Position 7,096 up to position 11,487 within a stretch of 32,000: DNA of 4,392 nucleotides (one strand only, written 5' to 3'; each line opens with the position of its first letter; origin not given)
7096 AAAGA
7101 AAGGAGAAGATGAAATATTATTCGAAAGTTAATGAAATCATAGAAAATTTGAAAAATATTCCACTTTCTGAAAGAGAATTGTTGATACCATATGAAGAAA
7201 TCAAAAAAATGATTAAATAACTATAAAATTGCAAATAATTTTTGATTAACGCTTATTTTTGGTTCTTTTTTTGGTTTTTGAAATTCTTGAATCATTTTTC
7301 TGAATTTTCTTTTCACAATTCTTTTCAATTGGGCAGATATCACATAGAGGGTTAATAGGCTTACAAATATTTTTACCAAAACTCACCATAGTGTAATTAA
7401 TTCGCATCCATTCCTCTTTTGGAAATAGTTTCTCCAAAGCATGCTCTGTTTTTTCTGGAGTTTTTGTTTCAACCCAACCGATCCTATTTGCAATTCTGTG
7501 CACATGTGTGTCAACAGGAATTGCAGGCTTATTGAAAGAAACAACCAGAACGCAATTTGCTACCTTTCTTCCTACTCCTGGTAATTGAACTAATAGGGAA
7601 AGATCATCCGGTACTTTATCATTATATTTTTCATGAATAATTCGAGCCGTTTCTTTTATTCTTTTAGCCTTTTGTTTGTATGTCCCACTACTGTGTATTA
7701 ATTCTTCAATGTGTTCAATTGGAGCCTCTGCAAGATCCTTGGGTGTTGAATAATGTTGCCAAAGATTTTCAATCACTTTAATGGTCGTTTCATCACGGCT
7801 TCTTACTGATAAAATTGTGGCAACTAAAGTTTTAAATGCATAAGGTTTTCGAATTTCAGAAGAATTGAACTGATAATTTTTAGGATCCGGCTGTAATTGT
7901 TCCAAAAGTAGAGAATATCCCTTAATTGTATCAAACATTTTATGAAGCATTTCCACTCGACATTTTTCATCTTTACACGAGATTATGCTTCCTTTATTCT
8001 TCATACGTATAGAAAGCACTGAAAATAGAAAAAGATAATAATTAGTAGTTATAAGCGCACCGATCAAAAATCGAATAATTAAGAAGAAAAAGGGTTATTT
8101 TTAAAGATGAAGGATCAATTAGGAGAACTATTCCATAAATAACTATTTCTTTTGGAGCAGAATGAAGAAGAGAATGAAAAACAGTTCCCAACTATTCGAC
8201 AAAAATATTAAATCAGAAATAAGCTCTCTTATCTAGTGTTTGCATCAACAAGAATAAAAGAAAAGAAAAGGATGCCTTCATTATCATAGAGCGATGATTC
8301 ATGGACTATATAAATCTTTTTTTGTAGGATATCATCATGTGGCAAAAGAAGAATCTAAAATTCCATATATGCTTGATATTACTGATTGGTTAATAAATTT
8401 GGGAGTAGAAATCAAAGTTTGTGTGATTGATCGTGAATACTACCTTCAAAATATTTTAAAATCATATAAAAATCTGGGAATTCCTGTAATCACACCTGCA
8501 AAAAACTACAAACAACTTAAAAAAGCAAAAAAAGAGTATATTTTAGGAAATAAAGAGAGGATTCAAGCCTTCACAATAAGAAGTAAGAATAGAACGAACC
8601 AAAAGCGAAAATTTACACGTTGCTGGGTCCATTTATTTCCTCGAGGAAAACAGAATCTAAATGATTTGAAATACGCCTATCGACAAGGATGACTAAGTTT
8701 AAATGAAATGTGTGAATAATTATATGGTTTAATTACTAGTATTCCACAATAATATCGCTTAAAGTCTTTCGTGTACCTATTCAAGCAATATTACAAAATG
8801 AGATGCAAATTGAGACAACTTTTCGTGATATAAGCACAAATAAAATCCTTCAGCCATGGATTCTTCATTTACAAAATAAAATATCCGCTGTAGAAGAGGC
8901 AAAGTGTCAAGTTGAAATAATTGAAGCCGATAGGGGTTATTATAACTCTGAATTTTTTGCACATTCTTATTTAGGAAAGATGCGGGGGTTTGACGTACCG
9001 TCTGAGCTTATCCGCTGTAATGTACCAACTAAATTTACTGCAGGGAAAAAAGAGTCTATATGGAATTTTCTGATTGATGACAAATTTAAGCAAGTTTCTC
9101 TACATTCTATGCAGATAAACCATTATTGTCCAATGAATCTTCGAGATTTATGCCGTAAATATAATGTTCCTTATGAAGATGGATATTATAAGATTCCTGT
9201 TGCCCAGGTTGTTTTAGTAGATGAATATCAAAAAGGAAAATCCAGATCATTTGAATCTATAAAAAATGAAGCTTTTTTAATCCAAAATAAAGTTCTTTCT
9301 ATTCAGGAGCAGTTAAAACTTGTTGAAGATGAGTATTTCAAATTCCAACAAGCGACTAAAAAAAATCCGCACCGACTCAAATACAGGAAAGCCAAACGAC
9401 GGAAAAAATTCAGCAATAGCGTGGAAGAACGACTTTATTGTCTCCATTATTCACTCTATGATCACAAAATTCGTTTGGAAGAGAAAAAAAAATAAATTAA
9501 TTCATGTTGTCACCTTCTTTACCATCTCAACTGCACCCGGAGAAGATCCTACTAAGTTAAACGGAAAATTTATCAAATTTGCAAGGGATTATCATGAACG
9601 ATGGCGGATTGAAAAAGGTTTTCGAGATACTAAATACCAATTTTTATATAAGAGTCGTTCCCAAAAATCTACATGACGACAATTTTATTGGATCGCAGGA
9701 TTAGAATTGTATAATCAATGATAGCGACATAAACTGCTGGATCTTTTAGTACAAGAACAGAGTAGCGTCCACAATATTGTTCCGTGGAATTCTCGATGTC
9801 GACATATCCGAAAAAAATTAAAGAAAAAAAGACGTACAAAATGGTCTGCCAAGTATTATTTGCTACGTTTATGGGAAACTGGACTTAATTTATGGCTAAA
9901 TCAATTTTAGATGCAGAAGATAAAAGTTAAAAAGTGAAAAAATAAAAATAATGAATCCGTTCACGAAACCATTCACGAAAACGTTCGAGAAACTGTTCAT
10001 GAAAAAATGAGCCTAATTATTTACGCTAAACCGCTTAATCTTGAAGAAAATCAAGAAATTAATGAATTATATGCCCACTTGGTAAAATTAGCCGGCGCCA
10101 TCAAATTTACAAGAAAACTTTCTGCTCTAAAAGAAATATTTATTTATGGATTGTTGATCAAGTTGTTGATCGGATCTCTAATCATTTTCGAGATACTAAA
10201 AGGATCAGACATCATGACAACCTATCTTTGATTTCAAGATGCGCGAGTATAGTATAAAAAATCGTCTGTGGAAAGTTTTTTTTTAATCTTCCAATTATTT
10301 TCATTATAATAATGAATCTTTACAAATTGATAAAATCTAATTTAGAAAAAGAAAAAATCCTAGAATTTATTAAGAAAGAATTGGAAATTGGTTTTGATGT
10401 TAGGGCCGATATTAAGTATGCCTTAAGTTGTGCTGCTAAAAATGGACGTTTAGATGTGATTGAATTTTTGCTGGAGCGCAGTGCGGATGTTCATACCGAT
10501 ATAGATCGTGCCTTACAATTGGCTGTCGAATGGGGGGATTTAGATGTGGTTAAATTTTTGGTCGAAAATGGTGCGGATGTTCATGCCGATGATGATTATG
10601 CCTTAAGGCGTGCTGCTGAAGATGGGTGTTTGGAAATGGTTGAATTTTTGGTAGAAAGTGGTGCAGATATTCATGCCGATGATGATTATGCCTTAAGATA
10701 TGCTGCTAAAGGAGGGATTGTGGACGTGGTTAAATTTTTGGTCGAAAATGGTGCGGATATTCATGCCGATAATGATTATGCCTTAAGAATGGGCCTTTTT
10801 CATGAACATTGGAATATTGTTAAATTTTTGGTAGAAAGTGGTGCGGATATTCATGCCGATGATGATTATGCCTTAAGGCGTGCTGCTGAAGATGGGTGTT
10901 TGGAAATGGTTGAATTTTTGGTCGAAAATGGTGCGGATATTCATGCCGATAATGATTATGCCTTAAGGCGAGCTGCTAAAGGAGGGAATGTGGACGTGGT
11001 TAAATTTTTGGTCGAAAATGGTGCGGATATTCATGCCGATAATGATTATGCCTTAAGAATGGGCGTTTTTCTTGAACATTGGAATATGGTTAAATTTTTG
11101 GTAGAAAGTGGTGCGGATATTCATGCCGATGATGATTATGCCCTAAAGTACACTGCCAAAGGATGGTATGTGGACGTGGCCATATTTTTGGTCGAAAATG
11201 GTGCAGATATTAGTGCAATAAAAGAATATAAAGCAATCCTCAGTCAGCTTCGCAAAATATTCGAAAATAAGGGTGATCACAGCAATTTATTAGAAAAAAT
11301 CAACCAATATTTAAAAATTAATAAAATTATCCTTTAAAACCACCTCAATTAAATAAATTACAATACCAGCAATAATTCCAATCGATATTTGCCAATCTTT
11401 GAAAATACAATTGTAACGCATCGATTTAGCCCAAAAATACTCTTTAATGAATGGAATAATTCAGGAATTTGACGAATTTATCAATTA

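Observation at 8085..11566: Cargo-carrying TIR transposon that has mobilised an ankyrin-repeat gene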

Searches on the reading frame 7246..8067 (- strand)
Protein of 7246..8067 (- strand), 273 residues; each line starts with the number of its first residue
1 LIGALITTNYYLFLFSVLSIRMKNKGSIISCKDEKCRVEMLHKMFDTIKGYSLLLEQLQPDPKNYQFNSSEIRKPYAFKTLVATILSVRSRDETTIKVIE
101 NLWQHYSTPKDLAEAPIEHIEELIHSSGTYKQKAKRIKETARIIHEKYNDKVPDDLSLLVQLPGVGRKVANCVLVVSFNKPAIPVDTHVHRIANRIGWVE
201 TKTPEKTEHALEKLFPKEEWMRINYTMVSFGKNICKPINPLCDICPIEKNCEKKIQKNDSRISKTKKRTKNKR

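Call 6: search_protein_families(library=pfam, proteins=[window:7246-8067:-], max_evalue=0.01)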
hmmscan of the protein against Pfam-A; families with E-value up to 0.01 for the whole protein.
window:7246-8067:- (273 aa): 4 families
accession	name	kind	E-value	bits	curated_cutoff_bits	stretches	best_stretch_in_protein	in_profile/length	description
PF00730.31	HhH-GPD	-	1.5e-28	99.7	26.2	1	82-217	1-108/108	HhH-GPD superfamily base excision DNA repair protein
PF00633.29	HHH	-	7.7e-06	25.9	24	1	148-174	2-28/30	Helix-hairpin-helix motif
PF14520.12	HHH_5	-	0.00063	20.6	27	0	97-142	13-56/57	Helix-hairpin-helix domain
PF07205.16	DUF1413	-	0.0071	16.9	25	0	202-237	9-45/69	Domain of unknown function (DUF1413)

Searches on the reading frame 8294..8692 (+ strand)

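Call 6: search_protein_families(library=pfam, proteins=[window:8294-8692:+], max_evalue=0.01)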
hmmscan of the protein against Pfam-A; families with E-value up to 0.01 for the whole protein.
window:8294-8692:+ (132 aa): 1 family
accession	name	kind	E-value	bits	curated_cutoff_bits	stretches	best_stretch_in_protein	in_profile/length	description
PF01609.27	DDE_Tnp_1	-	1.5e-06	28.5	23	1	9-107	48-139/200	Transposase DDE domain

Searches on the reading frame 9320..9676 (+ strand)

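Call 6: search_protein_families(library=pfam, proteins=[window:9320-9676:+], max_evalue=0.01)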
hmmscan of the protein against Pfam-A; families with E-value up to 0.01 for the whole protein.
window:9320-9676:+ (118 aa): 1 family
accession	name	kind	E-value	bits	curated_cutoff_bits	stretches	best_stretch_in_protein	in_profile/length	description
PF01609.27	DDE_Tnp_1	-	0.0045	17.2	23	1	70-112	123-178/200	Transposase DDE domain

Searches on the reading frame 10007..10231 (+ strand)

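Call 6: search_protein_families(library=pfam, proteins=[window:10007-10231:+], max_evalue=0.01)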
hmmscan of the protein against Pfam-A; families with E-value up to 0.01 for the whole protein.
window:10007-10231:+ (74 aa): 1 family
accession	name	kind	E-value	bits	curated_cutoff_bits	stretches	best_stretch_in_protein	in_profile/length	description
PF14036.11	YlaH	-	0.0096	16.7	27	0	32-60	24-49/76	YlaH-like protein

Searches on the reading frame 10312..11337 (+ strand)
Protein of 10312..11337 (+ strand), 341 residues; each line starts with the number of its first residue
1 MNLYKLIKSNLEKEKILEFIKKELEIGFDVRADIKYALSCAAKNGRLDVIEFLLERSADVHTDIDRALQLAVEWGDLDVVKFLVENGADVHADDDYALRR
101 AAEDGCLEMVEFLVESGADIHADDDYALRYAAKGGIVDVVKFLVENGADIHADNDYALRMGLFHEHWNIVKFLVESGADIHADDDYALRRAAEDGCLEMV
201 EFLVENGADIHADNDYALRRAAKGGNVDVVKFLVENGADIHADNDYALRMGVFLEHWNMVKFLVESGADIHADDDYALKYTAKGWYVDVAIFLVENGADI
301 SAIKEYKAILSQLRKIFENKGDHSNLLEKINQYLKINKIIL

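Call 6: search_protein_families(library=pfam, proteins=[window:10312-11337:+], max_evalue=0.01)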
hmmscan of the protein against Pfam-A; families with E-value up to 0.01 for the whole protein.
window:10312-11337:+ (341 aa): 11 families
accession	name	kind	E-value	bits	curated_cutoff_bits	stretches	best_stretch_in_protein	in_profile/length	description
PF12796.13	Ank_2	-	3.1e-52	175.5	27.3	4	167-242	10-88/90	Ankyrin repeats (3 copies)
PF00023.36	Ank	-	2.8e-46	153.3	21.1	6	67-94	5-32/33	Ankyrin repeat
PF13606.12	Ank_3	-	1.8e-39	129.1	22.3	4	36-61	4-29/30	Ankyrin repeat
PF13637.12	Ank_4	-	4e-35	119.5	22.7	5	189-234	2-50/50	Ankyrin repeats (many copies)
PF13857.12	Ank_5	-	5.2e-26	90.9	27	0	190-216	22-48/56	Ankyrin repeats (many copies)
PF24521.3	Ank_KRIT1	-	5.2e-11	42.9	80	2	93-148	17-70/149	KRIT1 ankyrin-repeats domain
PF23745.1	ANK_LRRK2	-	2e-10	41.1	27.5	0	97-174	34-113/130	LRRK2 ANK repeat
PF23245.1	RRM_PARP14_2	-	7e-05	23.4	27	0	197-218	17-38/81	PARP14, second RRM domain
PF23885.1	DUF7238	-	0.00072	20.1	27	0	259-277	50-68/112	Family of unknown function (DUF7238)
PF10636.14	hemP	-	0.0046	17.2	25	0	271-284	18-31/37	Hemin uptake protein hemP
PF17497.7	DUF5432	-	0.0087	16.6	27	0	164-182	6-23/74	Family of unknown function (DUF5432)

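Call 19: search_protein_families(library=ncbifam, proteins=[window:10312-11337:+], max_evalue=0.01)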
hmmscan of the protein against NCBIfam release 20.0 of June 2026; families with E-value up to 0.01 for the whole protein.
window:10312-11337:+ (341 aa): 8 families
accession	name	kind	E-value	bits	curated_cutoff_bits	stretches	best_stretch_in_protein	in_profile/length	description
NF043021.1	T4SS_AnkF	equivalog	1.4e-14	53.4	1000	0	98-153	589-648/917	Dot/Icm T4SS effector AnkF/LegA14/Ceg31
NF043029.1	T4SS_AnkY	equivalog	4.6e-14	51.7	600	4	37-124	425-521/543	Dot/Icm T4SS effector AnkY/LegA9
NF041931.2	MzaA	equivalog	8.9e-14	51.2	800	2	38-118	6-92/726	MZA anti-phage system associated sigma-70 family RNA polymerase sigma factor MzaA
TIGR00870.1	trp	subfamily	2.3e-11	42.5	498.75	1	56-153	123-207/747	transient-receptor-potential calcium channel protein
NF043028.1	T4SS_AnkX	equivalog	2.5e-09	35.9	1400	1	37-151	495-609/938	Dot/Icm T4SS effector AnkN/AnkX/LegA8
NF043023.1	T4SS_AnkH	equivalog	7.6e-07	28.2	600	0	165-276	10-130/467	Dot/Icm T4SS effector AnkH/LegA3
TIGR01486.1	HAD-SF-IIB-MPGP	subfamily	9.8e-07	28.3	164.75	0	262-320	59-102/257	mannosyl-3-phosphoglycerate phosphatase family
NF043024.1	T4SS_AnkI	equivalog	3.1e-05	22.9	550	0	62-92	239-269/439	Dot/Icm T4SS effector AnkI/LegAS4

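Call 38: find_homologous_proteins(query=window:10312-11337:+)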
Query window:10312-11337:+ (341 aa): 626 proteins with E <= 0.001 among 2210 candidates; the best 120 are listed. Only proteins of 187 to 597 residues were searched: fused or split forms outside these lengths cannot appear, so this answer is no evidence that the protein stands alone or is whole; lengths 'longer' or 'shorter' looks for them.
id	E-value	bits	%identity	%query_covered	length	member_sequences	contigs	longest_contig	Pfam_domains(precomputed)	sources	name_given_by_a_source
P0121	2.6e-112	393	49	88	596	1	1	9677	PF14284.12,PF13606.13,PF13857.13,PF12796.14,PF00023.37,PF13637.13,PF24521.3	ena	-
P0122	1.6e-93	332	51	57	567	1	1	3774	PF10683.16,PF13606.13,PF13857.13,PF12796.14,PF00023.37,PF13637.13,PF24521.3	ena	-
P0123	4.3e-87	311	50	67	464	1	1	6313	PF13606.13,PF13857.13,PF12796.14,PF00023.37,PF13637.13,PF24521.3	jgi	jgi:ankyrin repeat protein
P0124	2.2e-79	285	35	79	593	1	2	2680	PF13606.13,PF13857.13,PF23745.2,PF12796.14,PF00023.37,PF13637.13,PF24521.3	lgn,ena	-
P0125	3.8e-79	284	50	61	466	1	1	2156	PF10683.16,PF13606.13,PF13857.13,PF12796.14,PF00023.37,PF13637.13,PF24521.3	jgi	jgi:ankyrin repeat protein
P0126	1.7e-76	276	42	84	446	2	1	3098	PF10683.16,PF13606.13,PF13857.13,PF12796.14,PF16468.11,PF00023.37,PF13637.13,PF24521.3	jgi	-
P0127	3.2e-74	268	40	74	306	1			PF13606.13,PF13857.13,PF23745.2,PF12796.14,PF00023.37,PF13637.13,PF24521.3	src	-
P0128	1.3e-69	253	32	82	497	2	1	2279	PF13606.13,PF13857.13,PF23745.2,PF12796.14,PF00023.37,PF13637.13,PF24521.3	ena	-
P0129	2.2e-67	246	41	77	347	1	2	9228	PF13606.13,PF13857.13,PF23745.2,PF12796.14,PF00023.37,PF13637.13,PF24521.3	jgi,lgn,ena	-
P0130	2.9e-67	245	50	75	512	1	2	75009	PF13606.13,PF13857.13,PF12796.14,PF00023.37,PF13637.13,PF24521.3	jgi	jgi:ankyrin repeat protein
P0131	4.7e-64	235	48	74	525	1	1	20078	PF08387.16,PF13606.13,PF13857.13,PF12796.14,PF00023.37,PF13637.13,PF24521.3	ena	-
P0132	8.1e-64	234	44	87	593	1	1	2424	PF13857.13,PF23745.2,PF00023.37,PF13637.13,PF14291.12,PF10683.16,PF13606.13,PF14258.13,PF03496.21,PF12796.14,PF16468.11,PF24521.3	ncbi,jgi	jgi:ankyrin repeat protein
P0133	1.8e-63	233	52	50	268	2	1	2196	PF03158.19,PF13606.13,PF13857.13,PF12796.14,PF00023.37,PF13637.13,PF24521.3,PF12937.13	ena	-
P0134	3.7e-62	229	36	87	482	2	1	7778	PF13606.13,PF13857.13,PF23745.2,PF12796.14,PF00023.37,PF13637.13,PF24521.3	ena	-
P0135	5.9e-62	228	49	61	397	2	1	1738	PF13606.13,PF13857.13,PF12796.14,PF00023.37,PF13637.13,PF24521.3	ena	-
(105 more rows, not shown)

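Call 74: find_encoding_contigs(protein=P0121, flank=5000, max_places=2)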
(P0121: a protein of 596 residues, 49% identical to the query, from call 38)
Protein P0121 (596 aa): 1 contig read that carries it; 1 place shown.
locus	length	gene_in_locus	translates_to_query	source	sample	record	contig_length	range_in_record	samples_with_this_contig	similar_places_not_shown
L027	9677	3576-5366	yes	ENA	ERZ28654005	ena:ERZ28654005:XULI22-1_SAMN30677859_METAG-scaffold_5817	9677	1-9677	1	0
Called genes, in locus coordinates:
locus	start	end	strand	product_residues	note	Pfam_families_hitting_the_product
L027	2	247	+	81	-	?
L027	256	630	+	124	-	PF18902:DUF5658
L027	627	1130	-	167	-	PF08536:Whirly (weak)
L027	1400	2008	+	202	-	PF05050:Methyltransf_21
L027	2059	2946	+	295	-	PF13365:Trypsin_2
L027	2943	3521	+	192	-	-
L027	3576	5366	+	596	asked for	PF12796:Ank_2, PF12796:Ank_2, PF13637:Ank_4, PF12796:Ank_2, PF13637:Ank_4, PF12796:Ank_2, PF12796:Ank_2, PF13637:Ank_4, +6 more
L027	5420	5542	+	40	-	-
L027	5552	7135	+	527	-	PF01743:PolyA_pol, PF12627:PolyA_pol_RNAbd (weak), PF01966:HD (weak)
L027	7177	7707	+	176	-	-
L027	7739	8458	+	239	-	-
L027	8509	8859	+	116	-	PF01521:Fe-S_biosyn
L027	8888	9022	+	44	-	-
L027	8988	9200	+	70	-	-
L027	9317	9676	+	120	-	?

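Call 75: find_encoding_contigs(protein=P0123, flank=5000, max_places=2)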
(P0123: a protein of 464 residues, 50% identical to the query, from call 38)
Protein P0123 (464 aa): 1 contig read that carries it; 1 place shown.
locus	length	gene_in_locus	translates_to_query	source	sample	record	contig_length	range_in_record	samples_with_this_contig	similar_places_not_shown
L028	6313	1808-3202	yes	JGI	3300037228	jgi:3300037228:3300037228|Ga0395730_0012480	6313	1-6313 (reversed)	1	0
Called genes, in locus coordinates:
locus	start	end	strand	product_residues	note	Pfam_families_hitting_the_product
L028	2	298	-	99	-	?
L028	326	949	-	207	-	-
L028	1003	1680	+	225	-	-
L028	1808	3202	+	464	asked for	PF12796:Ank_2, PF12796:Ank_2, PF00023:Ank (weak), PF13637:Ank_4, PF12796:Ank_2, PF13637:Ank_4, PF12796:Ank_2, PF13637:Ank_4, +4 more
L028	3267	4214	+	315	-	-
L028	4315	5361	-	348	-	-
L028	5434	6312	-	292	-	?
